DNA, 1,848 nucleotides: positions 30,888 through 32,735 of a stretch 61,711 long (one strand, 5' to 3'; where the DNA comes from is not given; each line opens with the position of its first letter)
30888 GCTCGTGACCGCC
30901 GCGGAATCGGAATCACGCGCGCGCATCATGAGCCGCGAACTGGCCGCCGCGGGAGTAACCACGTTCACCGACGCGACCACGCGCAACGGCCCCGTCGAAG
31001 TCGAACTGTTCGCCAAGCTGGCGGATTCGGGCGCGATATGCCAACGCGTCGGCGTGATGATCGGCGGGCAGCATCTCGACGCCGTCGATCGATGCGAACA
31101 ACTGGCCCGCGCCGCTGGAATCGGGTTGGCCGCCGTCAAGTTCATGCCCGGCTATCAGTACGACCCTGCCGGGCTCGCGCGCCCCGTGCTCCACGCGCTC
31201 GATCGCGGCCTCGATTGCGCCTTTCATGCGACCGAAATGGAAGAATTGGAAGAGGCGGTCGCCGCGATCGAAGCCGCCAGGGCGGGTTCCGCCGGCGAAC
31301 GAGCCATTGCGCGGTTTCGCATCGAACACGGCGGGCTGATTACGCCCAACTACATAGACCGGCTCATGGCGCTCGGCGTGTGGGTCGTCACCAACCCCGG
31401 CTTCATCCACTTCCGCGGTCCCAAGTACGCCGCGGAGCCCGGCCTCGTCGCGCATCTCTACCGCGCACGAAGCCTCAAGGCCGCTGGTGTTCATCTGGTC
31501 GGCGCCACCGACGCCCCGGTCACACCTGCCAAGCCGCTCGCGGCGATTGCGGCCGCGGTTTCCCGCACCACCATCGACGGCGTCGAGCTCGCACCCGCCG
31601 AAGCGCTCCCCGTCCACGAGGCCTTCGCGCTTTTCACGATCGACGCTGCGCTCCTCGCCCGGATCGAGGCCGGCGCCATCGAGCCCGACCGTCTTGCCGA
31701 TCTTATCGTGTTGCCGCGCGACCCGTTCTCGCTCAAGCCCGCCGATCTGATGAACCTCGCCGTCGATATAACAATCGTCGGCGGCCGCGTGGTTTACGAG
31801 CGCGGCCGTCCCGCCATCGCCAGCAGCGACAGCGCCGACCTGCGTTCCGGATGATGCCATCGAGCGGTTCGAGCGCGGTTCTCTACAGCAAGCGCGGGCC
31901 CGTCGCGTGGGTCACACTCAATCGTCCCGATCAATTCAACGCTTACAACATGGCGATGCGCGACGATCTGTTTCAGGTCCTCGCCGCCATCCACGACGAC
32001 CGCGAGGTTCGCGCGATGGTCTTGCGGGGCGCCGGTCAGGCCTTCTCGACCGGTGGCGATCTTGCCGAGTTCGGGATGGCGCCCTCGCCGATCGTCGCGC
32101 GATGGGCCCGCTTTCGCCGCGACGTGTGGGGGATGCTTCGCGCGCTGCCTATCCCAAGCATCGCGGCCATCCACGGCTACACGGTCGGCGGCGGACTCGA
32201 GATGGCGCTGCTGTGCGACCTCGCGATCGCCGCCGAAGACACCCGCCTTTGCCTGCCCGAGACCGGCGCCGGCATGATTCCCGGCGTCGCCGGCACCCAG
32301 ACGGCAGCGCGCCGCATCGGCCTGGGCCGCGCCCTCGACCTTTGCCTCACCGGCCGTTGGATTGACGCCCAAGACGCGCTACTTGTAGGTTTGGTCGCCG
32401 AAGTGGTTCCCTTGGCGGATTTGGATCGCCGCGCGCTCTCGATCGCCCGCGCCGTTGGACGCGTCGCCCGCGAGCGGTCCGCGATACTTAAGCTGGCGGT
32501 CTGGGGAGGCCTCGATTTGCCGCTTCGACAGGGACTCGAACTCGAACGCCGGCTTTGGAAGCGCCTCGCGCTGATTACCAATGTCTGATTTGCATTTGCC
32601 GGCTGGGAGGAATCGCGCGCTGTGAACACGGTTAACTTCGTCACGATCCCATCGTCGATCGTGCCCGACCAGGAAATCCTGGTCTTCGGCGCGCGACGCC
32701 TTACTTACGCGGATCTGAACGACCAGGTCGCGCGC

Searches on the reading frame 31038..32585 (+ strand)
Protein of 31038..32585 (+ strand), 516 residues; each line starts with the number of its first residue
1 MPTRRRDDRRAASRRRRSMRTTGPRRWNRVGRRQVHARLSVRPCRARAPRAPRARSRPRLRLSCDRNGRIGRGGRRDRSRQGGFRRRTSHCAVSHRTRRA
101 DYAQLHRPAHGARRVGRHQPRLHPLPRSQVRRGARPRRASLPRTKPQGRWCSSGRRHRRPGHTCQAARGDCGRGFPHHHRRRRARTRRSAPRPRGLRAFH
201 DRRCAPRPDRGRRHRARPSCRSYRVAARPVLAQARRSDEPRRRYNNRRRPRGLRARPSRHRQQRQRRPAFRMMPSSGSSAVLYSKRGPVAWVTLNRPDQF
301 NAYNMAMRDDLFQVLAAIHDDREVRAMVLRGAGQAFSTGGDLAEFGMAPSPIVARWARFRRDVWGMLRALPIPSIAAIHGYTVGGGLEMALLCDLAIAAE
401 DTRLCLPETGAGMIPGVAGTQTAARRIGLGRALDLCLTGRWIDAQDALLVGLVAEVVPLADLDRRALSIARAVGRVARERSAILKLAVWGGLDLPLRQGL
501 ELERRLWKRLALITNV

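Call 42: search_protein_families(library=pfam, proteins=[window:31038-32585:+], max_evalue=0.00001)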
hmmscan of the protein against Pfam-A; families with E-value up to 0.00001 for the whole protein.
window:31038-32585:+ (516 aa): 2 families
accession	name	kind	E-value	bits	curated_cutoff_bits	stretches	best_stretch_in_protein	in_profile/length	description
PF00378.25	ECH_1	-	3.9e-48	164.4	27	1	288-509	5-226/251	Enoyl-CoA hydratase/isomerase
PF16113.10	ECH_2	-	7e-29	101.8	27.2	1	290-467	2-182/335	Enoyl-CoA hydratase/isomerase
